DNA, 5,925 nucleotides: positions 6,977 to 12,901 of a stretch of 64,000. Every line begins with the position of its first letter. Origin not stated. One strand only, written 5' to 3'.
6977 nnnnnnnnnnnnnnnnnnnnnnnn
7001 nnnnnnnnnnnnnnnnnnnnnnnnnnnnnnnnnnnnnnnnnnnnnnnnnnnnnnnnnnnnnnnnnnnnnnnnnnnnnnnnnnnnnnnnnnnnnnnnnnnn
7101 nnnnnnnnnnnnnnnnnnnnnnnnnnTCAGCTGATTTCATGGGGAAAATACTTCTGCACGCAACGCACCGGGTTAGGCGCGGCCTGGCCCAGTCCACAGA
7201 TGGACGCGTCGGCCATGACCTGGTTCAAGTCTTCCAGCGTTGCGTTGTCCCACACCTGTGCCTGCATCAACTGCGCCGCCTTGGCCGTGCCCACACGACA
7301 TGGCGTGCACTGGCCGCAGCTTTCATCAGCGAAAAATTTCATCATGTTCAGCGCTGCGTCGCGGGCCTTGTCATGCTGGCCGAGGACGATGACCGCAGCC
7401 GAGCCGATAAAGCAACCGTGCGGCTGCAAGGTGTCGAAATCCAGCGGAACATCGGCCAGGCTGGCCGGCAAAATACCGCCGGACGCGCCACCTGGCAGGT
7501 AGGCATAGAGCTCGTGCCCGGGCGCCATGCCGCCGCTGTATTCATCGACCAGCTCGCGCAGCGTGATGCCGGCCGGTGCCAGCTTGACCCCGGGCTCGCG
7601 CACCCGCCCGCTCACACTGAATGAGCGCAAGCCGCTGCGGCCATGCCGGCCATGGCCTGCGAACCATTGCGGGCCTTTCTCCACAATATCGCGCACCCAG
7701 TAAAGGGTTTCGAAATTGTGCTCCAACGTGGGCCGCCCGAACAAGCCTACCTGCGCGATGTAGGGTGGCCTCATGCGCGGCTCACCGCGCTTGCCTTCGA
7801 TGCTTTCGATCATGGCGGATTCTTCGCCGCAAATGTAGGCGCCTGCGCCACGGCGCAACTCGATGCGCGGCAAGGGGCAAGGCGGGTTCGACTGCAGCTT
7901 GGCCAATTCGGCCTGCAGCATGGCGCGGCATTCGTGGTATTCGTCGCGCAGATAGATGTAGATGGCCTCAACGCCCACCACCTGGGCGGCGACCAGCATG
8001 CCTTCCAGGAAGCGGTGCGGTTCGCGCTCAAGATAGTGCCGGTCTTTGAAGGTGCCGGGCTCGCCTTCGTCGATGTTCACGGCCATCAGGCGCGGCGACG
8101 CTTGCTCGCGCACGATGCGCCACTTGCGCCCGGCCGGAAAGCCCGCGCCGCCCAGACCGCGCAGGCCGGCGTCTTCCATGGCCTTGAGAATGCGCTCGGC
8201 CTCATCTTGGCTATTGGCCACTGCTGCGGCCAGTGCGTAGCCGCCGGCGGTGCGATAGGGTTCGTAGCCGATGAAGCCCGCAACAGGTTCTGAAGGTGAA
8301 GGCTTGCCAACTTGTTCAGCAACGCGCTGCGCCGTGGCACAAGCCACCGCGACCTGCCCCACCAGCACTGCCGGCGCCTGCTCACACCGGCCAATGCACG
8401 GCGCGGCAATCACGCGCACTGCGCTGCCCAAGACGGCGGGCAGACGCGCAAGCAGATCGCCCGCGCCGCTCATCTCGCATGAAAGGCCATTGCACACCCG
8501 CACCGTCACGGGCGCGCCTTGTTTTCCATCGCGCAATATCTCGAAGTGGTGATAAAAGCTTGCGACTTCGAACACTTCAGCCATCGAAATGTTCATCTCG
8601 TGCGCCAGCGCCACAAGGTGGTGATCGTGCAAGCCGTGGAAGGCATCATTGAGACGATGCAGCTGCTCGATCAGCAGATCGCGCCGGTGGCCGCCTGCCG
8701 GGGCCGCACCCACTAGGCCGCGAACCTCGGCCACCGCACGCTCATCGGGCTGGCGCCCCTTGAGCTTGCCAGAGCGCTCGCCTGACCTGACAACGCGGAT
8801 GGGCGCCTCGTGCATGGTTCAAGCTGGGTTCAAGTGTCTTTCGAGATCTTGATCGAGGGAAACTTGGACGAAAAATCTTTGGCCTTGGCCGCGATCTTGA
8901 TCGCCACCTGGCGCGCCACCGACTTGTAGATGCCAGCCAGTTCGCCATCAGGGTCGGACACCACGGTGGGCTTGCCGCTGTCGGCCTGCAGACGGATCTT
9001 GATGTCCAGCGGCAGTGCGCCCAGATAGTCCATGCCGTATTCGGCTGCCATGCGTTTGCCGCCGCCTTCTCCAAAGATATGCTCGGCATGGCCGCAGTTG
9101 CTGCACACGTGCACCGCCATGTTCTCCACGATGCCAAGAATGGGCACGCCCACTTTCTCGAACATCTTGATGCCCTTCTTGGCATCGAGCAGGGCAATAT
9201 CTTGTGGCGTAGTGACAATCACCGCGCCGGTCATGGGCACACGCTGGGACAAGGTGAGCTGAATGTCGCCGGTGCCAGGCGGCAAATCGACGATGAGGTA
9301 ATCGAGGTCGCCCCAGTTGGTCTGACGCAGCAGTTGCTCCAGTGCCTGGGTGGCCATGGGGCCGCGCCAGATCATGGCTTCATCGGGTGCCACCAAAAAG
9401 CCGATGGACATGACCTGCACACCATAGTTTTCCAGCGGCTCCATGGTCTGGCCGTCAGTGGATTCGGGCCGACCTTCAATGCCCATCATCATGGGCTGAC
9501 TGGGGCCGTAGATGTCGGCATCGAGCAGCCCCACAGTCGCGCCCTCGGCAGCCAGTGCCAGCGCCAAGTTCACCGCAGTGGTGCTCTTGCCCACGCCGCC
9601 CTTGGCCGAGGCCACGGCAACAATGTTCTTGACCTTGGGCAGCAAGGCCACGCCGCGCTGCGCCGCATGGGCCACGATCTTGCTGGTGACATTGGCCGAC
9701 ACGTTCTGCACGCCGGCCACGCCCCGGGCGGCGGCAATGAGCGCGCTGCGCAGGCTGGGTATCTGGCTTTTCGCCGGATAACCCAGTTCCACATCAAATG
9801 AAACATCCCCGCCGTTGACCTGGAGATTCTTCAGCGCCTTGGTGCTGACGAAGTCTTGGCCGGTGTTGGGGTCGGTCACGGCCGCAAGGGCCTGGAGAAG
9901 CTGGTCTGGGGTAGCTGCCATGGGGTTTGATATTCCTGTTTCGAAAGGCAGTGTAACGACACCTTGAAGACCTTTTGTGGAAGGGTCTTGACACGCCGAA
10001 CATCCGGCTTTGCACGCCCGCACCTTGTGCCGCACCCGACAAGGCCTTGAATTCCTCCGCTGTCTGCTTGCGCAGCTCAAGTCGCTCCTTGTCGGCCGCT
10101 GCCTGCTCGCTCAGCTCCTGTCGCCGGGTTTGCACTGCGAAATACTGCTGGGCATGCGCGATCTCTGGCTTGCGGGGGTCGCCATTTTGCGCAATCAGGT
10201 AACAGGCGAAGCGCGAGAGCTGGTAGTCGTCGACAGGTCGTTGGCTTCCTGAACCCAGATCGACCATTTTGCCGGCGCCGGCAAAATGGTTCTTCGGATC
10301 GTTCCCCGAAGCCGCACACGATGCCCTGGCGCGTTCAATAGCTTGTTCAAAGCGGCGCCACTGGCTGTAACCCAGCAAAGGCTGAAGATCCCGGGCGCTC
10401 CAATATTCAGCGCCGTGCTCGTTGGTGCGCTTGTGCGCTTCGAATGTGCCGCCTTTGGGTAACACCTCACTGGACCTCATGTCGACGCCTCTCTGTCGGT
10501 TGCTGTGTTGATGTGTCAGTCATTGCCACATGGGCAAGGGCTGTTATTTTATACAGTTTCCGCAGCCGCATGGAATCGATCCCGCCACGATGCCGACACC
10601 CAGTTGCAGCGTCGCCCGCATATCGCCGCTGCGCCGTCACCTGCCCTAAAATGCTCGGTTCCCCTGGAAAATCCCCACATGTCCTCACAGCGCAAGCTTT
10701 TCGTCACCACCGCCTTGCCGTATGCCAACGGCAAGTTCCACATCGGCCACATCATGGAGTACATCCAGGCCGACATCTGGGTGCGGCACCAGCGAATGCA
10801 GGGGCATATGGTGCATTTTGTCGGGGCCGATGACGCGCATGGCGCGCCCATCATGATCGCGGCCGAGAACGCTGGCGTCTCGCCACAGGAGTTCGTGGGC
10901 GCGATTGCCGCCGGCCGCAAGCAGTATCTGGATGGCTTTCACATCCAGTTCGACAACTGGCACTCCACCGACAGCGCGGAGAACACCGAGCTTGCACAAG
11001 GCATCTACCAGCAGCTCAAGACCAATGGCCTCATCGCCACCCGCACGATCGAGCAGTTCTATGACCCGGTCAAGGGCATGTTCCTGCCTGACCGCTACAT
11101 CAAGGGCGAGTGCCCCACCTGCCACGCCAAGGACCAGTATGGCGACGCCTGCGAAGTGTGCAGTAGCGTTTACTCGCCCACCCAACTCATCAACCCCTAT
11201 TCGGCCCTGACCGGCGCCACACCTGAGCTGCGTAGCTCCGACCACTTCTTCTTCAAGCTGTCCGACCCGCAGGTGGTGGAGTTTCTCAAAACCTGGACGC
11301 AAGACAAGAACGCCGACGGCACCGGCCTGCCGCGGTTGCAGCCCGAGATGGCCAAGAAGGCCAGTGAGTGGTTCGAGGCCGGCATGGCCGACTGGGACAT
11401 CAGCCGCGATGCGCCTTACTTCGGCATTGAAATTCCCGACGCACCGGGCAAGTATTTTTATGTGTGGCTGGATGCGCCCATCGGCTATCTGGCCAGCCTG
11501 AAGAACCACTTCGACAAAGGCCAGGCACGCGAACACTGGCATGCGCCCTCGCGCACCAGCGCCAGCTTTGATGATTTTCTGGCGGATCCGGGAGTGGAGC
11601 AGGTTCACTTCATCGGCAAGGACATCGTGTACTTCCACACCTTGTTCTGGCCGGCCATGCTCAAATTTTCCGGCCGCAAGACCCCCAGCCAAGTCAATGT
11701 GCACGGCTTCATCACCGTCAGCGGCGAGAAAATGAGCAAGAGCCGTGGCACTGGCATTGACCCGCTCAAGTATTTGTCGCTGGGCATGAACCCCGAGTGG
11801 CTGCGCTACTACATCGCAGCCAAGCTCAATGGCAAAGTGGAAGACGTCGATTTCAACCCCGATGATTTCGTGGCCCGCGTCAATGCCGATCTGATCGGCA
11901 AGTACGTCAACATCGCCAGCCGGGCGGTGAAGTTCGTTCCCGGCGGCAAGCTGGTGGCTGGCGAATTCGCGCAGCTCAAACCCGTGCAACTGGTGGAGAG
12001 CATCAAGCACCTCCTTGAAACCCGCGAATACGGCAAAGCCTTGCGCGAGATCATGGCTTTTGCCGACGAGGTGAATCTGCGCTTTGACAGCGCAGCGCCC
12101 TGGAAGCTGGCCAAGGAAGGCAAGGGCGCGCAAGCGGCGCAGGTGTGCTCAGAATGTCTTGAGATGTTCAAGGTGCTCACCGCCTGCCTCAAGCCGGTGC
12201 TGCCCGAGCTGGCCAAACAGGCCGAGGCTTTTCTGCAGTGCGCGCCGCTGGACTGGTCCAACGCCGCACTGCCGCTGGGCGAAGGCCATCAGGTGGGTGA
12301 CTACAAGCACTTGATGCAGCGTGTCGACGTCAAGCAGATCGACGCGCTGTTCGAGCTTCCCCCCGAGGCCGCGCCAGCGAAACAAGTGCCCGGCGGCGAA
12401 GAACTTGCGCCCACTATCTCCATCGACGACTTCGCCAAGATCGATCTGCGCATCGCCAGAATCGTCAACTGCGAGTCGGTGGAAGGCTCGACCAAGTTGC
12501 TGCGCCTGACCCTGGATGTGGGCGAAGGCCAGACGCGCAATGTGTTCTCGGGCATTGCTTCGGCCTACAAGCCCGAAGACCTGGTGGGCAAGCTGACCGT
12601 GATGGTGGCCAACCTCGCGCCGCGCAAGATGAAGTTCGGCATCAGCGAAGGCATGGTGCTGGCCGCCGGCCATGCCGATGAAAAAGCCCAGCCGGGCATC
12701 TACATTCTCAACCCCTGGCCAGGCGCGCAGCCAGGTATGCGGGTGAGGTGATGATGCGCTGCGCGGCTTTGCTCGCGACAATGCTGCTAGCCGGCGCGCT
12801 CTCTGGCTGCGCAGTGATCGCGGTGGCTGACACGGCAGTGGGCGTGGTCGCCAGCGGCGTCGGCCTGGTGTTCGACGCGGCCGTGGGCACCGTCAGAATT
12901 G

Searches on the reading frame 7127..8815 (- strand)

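Call 38: search_protein_families(library=pfam, proteins=[window:7127-8815:-], max_evalue=0.000001)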
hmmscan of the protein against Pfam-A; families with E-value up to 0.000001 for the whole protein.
window:7127-8815:- (562 aa): 3 families
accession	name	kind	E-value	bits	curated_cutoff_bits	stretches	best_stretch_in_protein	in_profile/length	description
PF01512.22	Complex1_51K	-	1.6e-39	135.6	31.2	1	214-374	2-148/150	Nuo51 FMN-binding domain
PF10589.14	NADH_4Fe-4S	-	1.5e-23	82.9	23.5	1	486-561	1-82/85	NADH-ubiquinone oxidoreductase-F iron-sulfur binding region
PF01257.25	2Fe-2S_thioredx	-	7.2e-18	65.3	24.8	1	43-167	10-139/145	Thioredoxin-like [2Fe-2S] ferredoxin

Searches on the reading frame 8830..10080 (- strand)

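Call 38: search_protein_families(library=pfam, proteins=[window:8830-10080:-], max_evalue=0.000001)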
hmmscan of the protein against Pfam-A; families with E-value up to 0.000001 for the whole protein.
window:8830-10080:- (416 aa): 5 families
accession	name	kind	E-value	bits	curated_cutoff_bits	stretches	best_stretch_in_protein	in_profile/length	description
PF10609.15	ParA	-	2.5e-104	348.5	27.1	1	149-392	1-245/246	NUBPL iron-transfer P-loop NTPase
PF01883.24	FeS_assembly_P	-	9e-22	77.6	23.5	1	59-128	2-72/73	Iron-sulfur cluster assembly protein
PF01656.29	CbiA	-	1.5e-12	48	25.4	1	154-321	1-82/125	CobQ/CobB/MinD/ParA nucleotide binding domain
PF13614.12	AAA_31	-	3.4e-10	40.6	27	1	152-192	2-42/177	AAA domain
PF09140.17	MipZ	-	1.5e-08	34.7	20.7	1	153-272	2-112/262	ATPase MipZ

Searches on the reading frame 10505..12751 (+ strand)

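Call 38: search_protein_families(library=pfam, proteins=[window:10505-12751:+], max_evalue=0.000001)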
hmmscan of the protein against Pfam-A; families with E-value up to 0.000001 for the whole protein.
window:10505-12751:+ (748 aa): 3 families
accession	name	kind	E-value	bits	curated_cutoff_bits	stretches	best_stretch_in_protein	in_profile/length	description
PF09334.17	tRNA-synt_1g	-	1.7e-140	468.7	20.1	1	66-474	2-390/391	tRNA synthetases class I (M)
PF01588.26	tRNA_bind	-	2.2e-23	82.6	27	1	648-727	1-80/96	Putative tRNA binding domain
PF00133.28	tRNA-synt_1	-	5.6e-15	55.5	22.7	1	63-123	23-83/414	tRNA synthetases class I (I, L, M and V)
